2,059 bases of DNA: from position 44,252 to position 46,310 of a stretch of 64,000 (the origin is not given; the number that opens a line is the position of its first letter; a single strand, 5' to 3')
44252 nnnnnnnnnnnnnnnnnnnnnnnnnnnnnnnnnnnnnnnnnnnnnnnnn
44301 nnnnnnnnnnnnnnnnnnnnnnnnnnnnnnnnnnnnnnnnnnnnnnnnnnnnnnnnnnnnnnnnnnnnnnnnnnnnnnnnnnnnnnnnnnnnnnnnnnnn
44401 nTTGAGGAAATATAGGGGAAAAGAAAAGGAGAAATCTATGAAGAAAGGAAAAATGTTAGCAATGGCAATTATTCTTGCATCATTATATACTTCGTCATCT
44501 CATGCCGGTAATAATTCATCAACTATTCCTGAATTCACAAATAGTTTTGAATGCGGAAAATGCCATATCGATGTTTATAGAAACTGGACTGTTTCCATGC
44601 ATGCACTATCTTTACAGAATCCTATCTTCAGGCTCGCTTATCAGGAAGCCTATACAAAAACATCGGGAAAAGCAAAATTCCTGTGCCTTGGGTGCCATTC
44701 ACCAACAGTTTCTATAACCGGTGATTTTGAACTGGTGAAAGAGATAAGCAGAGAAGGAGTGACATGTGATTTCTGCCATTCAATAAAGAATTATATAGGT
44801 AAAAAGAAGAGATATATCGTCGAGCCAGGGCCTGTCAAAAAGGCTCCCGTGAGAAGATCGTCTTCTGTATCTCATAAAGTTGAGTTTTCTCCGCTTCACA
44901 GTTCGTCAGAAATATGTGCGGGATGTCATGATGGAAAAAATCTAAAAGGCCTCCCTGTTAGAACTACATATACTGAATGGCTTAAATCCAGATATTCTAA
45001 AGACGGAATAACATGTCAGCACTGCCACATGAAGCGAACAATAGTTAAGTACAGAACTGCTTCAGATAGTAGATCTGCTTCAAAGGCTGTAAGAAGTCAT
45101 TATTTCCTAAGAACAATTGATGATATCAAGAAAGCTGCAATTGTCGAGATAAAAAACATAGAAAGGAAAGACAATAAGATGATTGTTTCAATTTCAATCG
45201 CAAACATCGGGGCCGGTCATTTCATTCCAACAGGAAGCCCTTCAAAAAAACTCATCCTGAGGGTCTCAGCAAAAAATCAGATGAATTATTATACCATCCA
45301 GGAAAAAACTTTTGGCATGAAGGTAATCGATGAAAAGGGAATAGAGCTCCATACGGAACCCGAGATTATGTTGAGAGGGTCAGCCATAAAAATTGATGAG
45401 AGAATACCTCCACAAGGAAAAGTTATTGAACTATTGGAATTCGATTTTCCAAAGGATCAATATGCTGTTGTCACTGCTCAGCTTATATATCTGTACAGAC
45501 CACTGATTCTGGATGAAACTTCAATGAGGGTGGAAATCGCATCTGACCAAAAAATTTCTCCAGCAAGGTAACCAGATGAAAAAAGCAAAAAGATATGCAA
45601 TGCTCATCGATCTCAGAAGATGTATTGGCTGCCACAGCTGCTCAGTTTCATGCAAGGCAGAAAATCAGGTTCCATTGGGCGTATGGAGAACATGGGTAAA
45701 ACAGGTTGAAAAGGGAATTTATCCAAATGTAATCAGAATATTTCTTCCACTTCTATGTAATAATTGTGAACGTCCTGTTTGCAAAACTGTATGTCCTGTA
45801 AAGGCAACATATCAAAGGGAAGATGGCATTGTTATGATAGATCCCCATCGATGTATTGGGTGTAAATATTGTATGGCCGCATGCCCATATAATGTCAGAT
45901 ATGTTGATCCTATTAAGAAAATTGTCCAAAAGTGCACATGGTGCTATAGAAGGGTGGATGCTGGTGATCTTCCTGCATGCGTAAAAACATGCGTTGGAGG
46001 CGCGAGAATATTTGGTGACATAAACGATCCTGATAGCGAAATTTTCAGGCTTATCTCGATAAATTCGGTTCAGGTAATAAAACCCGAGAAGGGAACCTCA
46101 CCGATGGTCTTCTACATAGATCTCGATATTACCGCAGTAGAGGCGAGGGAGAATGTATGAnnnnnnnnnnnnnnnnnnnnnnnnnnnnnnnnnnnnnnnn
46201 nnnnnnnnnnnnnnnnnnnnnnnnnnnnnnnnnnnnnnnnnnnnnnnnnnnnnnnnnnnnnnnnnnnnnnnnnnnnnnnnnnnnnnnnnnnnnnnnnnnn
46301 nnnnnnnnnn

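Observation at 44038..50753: Candidate undescribed respiratory module: Psr-like molybdoenzyme with two multiheme cytochromes, an SPFH protein and a pseudo-receiver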

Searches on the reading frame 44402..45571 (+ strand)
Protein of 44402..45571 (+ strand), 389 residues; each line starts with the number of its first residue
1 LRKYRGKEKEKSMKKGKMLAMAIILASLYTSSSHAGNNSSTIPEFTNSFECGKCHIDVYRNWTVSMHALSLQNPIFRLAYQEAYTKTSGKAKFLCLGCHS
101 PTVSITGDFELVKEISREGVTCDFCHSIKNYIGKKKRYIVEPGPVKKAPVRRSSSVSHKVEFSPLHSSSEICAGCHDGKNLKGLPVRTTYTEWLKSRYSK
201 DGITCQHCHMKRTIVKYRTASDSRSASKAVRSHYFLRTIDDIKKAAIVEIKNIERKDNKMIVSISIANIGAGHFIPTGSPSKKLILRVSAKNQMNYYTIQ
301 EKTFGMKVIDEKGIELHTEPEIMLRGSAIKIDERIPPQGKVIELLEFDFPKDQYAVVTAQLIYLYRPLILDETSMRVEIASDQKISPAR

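Call 4: search_protein_families(library=pfam, proteins=[window:44402-45571:+], max_evalue=0.01)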
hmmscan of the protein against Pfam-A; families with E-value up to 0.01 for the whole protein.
window:44402-45571:+ (389 aa): 4 families
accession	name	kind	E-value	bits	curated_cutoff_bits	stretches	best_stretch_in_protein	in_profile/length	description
PF13435.11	Cytochrome_C554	-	2.6e-09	38.3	20.8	1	50-127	1-84/84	Cytochrome c554 and c-prime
PF14522.11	Cytochrome_C7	-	1.2e-06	28.7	24.8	0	113-209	7-66/67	Cytochrome c7 and related cytochrome c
PF22113.1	Mtrc-MtrF_II-IV_dom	-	1.6e-05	24.9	30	0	120-214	82-168/176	Outer membrane cytochrome MtrC/MtrF-like, domains II/IV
PF02335.20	Cytochrom_C552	-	0.0018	17.7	24.1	0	191-223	233-265/438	Cytochrome c552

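Call 5: search_protein_families(library=ncbifam, proteins=[window:44402-45571:+], max_evalue=0.01)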
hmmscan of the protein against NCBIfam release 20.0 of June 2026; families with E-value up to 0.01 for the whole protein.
window:44402-45571:+ (389 aa): 7 families
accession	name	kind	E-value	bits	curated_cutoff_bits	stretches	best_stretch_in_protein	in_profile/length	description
NF040886.1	cyt_C_like_Sec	equivalog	1.5e-22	79.8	250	1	35-367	29-404/423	multiheme c-type cytochrome (seleno)protein ExtKL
TIGR03153.1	cytochr_NrfH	equivalog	2.2e-05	24.5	134.2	1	162-235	21-84/138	cytochrome c nitrite reductase small subunit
TIGR03507.1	decahem_SO1788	subfamily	4.5e-05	22.1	209.3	1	167-269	267-367/672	OmcA/MtrC family decaheme c-type cytochrome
TIGR03508.1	decahem_SO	subfamily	6.3e-05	22.6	192.2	0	151-212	52-104/258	DmsE family decaheme c-type cytochrome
NF033196.2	c_type_nonphoto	exception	9e-05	22.6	70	1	179-260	1-83/98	c-type cytochrome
NF041198.1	UshA_like_PCGU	equivalog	0.00021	20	275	1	35-127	395-480/519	UshA-like (seleno)protein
NF041028.1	decahem_GSU2203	exception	0.007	15.6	325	0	89-177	98-182/317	GSU2203 family decaheme c-type cytochrome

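Call 35: search_solved_structures(query=window:44438-45571:+, max_evalue=1, show_alignments=1)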
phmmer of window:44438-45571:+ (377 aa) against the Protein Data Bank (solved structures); distinct sequences matched with E-value up to 1: 6.
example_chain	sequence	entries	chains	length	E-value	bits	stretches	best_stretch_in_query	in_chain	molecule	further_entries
5ze8_A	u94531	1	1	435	3.9e-16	62.4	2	30-122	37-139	cytochrome c552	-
9wt9_A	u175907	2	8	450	3.3e-07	33.1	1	107-340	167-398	Cytochrome c,Multiheme cytochrome c selenoprotein mutant (MccSep U325A) | Cytochrome c,Multiheme cytochrome c selenoprotein (MccSep)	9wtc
9wt8_A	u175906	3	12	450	5.3e-07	32.4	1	107-340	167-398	Cytochrome c,Multiheme cytochrome c selenoprotein (MccSep)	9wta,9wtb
6i5b_A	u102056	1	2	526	0.0034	19.9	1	73-201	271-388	Uncharacterized protein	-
4i17_A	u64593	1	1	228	0.9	11.9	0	165-242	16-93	hypothetical protein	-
8wdu_C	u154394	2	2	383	0.92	11.8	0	174-210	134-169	Photosynthetic reaction center cytochrome c subunit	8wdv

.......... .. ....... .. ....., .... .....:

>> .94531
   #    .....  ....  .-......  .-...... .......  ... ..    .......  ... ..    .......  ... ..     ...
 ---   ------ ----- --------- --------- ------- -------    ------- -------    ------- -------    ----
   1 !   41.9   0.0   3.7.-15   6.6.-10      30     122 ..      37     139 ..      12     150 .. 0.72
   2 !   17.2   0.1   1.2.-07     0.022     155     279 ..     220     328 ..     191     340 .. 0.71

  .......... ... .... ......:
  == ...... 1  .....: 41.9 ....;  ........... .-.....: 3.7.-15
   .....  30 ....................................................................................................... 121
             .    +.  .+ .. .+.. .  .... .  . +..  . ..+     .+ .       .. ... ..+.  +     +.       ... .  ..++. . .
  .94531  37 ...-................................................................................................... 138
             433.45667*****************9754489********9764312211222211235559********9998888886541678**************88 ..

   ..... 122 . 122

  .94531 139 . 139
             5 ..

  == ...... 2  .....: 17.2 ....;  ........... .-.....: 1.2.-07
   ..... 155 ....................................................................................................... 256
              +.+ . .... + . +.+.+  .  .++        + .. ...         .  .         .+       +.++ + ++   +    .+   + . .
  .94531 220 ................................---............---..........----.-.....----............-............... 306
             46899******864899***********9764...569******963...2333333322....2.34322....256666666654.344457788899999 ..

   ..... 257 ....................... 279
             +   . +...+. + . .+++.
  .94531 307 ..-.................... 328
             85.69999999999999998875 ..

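Call 46: search_solved_structures(query=window:44438-45571:+, max_evalue=0.001, show_alignments=3)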
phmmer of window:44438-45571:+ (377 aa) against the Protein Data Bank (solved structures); distinct sequences matched with E-value up to 0.001: 3.
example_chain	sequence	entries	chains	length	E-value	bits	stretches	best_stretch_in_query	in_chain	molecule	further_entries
5ze8_A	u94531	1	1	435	3.9e-16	62.4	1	30-122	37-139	cytochrome c552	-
9wt9_A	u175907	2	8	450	3.3e-07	33.1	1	107-340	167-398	Cytochrome c,Multiheme cytochrome c selenoprotein mutant (MccSep U325A) | Cytochrome c,Multiheme cytochrome c selenoprotein (MccSep)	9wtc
9wt8_A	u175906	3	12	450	5.3e-07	32.4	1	107-340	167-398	Cytochrome c,Multiheme cytochrome c selenoprotein (MccSep)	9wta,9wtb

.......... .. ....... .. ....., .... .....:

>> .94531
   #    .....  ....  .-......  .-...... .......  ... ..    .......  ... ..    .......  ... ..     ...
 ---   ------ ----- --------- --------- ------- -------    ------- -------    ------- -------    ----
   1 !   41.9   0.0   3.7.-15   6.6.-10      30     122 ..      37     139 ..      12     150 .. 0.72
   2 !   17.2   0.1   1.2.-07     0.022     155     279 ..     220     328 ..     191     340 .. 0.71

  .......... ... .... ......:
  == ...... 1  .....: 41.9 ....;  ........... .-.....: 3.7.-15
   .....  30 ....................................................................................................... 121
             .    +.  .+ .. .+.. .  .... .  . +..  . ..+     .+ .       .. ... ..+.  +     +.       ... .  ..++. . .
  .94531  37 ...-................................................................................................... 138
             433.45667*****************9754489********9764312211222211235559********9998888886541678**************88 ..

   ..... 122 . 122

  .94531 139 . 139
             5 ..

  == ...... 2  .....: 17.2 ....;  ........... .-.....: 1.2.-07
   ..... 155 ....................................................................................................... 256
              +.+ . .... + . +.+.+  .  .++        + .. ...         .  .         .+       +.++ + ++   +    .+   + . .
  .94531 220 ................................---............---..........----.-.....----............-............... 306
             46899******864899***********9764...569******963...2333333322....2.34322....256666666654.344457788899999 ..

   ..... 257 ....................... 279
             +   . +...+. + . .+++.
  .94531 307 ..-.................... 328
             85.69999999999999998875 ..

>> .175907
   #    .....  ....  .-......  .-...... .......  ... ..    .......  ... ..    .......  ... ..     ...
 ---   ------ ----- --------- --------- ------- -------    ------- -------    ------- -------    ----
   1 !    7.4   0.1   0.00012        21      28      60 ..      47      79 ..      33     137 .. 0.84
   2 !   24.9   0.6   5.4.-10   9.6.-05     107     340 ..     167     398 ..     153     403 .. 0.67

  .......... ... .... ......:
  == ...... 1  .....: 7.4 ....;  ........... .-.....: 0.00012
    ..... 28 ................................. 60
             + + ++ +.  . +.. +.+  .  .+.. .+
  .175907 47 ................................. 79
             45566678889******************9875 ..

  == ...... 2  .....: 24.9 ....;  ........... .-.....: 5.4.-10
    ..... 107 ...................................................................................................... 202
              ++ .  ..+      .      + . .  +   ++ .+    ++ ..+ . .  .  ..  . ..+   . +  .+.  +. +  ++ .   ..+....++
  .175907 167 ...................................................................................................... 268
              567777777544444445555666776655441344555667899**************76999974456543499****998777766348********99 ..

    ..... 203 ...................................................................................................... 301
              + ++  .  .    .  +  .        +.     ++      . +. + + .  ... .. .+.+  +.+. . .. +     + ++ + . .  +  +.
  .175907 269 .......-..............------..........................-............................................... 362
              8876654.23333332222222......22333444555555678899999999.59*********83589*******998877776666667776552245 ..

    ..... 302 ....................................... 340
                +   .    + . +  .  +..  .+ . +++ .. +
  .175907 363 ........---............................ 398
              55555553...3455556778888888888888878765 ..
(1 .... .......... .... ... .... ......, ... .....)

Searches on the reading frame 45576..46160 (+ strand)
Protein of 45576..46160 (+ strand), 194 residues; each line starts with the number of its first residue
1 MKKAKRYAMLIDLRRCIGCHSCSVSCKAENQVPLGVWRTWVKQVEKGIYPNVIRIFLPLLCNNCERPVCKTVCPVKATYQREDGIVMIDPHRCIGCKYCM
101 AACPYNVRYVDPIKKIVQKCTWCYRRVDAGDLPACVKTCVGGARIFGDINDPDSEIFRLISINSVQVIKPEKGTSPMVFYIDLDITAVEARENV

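Call 4: search_protein_families(library=pfam, proteins=[window:45576-46160:+], max_evalue=0.01)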
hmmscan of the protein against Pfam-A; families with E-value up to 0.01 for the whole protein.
window:45576-46160:+ (194 aa): 12 families
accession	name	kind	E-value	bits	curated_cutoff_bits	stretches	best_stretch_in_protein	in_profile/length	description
PF13247.11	Fer4_11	-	5e-27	94.5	26.2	1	55-148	4-99/100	4Fe-4S dicluster domain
PF13237.11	Fer4_10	-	2.3e-11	43.9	25.5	3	86-139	2-52/53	4Fe-4S dicluster domain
PF12797.12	Fer4_2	-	1.2e-10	41.1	24.5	2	85-105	2-22/22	4Fe-4S binding domain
PF12838.12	Fer4_7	-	1e-09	39.2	27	2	92-140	1-49/52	4Fe-4S dicluster domain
PF13187.11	Fer4_9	-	3e-09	37.2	27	3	61-106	2-50/52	4Fe-4S dicluster domain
PF00037.32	Fer4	-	6.8e-08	32.5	21.1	1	87-107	2-22/24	4Fe-4S binding domain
PF12837.12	Fer4_6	-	1.6e-07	31.4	25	1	88-107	4-23/24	4Fe-4S binding domain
PF25160.1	LdpA_Fe-S-bd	-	3.6e-05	23.9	27.6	1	63-106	4-41/49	LdpA Fe-S cluster-binding domain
PF13534.11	Fer4_17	-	0.00021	22.2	22.2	0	92-138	1-45/61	4Fe-4S dicluster domain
PF14697.11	Fer4_21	-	0.0036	17.8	35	0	61-105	8-53/59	4Fe-4S dicluster domain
PF12800.12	Fer4_4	-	0.0056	17.4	24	1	90-106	1-17/17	4Fe-4S binding domain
PF14691.11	Fer4_20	-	0.0073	16.5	25.8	0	87-119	18-52/113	Dihydroprymidine dehydrogenase domain II, 4Fe-4S cluster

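Call 5: search_protein_families(library=ncbifam, proteins=[window:45576-46160:+], max_evalue=0.01)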
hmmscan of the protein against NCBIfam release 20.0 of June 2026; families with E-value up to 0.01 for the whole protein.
window:45576-46160:+ (194 aa): 48 families (the best 25 are shown)
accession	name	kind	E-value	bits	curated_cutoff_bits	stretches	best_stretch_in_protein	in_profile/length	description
NF011569.0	PRK14993.1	equivalog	9.9e-74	247.9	416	1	3-188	40-229/244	tetrathionate reductase subunit TtrB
NF045797.1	DsrO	equivalog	3.9e-56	190.1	200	1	2-181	39-234/235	sulfate reduction electron transfer complex DsrMKJOP subunit DsrO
NF041715.1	arsenate_red_ArrB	equivalog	5.4e-50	170.1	450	2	6-107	2-103/233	arsenate respiratory reductase iron-sulfur subunit ArrB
TIGR03149.1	cyt_nit_nrfC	equivalog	1.2e-49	168.7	377.6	1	2-183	34-218/225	cytochrome c nitrite reductase Fe-S protein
TIGR03478.1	DMSO_red_II_bet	subfamily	5.3e-41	140.6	480.7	2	39-182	109-254/321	DMSO reductase family type II enzyme, iron-sulfur subunit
TIGR02951.1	DMSO_dmsB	equivalog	1.4e-35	122.7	214.1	1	7-151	2-155/161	DMSO/selenate family reductase complex B subunit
NF042979.1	EthbenzDh_ebdB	equivalog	1e-33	116.7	740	2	39-182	131-276/354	ethylbenzene dehydrogenase subunit beta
NF041782.1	mnquin_red_QrcC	equivalog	2.3e-31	109.3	400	2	7-110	1-118/239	menaquinone reductase iron-sulfur cluster-binding subunit QrcC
TIGR01660.1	narH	equivalog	8e-28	97.1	524.05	2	46-149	168-272/492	nitrate reductase subunit beta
NF045715.1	sulf_resp_HmcB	equivalog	7.7e-27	94.2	420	2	54-150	100-199/307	sulfate respiration complex iron-sulfur protein HmcB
NF038355.1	FDH3_beta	equivalog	1.3e-26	93.7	240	1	8-123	4-121/180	formate dehydrogenase FDH3 subunit beta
NF008134.0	PRK10882.1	equivalog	1.4e-24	86.8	263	2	60-160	112-219/329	hydrogenase 2 operon protein HybA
TIGR01582.1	FDH-beta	equivalog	4.2e-23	81.9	334.7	2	61-151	93-184/283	formate dehydrogenase subunit beta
NF007382.0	PRK09898.1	equivalog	4.4e-17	62.3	213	1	10-129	62-192/208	ferredoxin-like protein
NF009451.0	PRK12809.1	equivalog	7.7e-16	57.5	1154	1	12-143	8-133/639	formate-dependent uric acid utilization protein YgfT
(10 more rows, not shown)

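Call 36: search_solved_structures(query=window:45576-46160:+, max_evalue=1e-8)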
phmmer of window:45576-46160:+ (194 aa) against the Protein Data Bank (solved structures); distinct sequences matched with E-value up to 1e-8: 24.
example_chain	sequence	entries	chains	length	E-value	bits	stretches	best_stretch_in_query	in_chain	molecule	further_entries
2vpw_B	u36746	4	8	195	2.5e-58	200.1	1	6-183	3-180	NRFC PROTEIN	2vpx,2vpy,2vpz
6cz7_B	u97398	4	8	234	2.9e-42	147.7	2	6-107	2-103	4Fe-4S ferredoxin, iron-sulfur binding domain protein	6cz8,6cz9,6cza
4ydd_B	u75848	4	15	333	3.4e-36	127.8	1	40-182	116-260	DMSO reductase family type II enzyme, iron-sulfur subunit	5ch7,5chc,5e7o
2ivf_B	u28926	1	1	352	5.5e-36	127.2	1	39-181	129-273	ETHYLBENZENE DEHYDROGENASE BETA-SUBUNIT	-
1q16_B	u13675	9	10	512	1.3e-27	99.8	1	49-150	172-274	Respiratory nitrate reductase 1 beta chain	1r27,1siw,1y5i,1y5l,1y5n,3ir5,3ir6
1y4z_B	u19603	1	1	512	9.6e-27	97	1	49-150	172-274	Respiratory nitrate reductase 1 beta chain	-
3egw_B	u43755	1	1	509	1e-26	96.9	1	49-150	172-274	Respiratory nitrate reductase 1 beta chain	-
4v4c_B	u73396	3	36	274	1.6e-24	89.7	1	5-183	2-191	Pyrogallol hydroxytransferase small subunit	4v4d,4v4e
7b04_A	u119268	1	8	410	2.5e-23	85.8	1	55-181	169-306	Nitrite oxidoreductase subunit B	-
6btm_B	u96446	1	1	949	5.3e-22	81.5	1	47-109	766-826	Alternative Complex III subunit B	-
1kqf_B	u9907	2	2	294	1.7e-21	79.8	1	61-148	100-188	FORMATE DEHYDROGENASE, NITRATE-INDUCIBLE, IRON-SULFUR SUBUNIT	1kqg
6lod_B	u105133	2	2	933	9.1e-19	70.9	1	6-110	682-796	Fe-S-cluster-containing hydrogenase components 1-like protein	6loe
8k9e_B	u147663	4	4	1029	5.4e-17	65.1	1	7-109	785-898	Fe-S-cluster-containing hydrogenase components 1-like protein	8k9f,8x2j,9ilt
30gj_B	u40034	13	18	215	1.1e-16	64.1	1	10-150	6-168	Formate dehydrogenase, beta subunit, putative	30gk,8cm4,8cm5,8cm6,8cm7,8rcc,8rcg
8rc8_B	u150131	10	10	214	1.2e-16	64.1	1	49-150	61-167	Formate dehydrogenase, beta subunit, putative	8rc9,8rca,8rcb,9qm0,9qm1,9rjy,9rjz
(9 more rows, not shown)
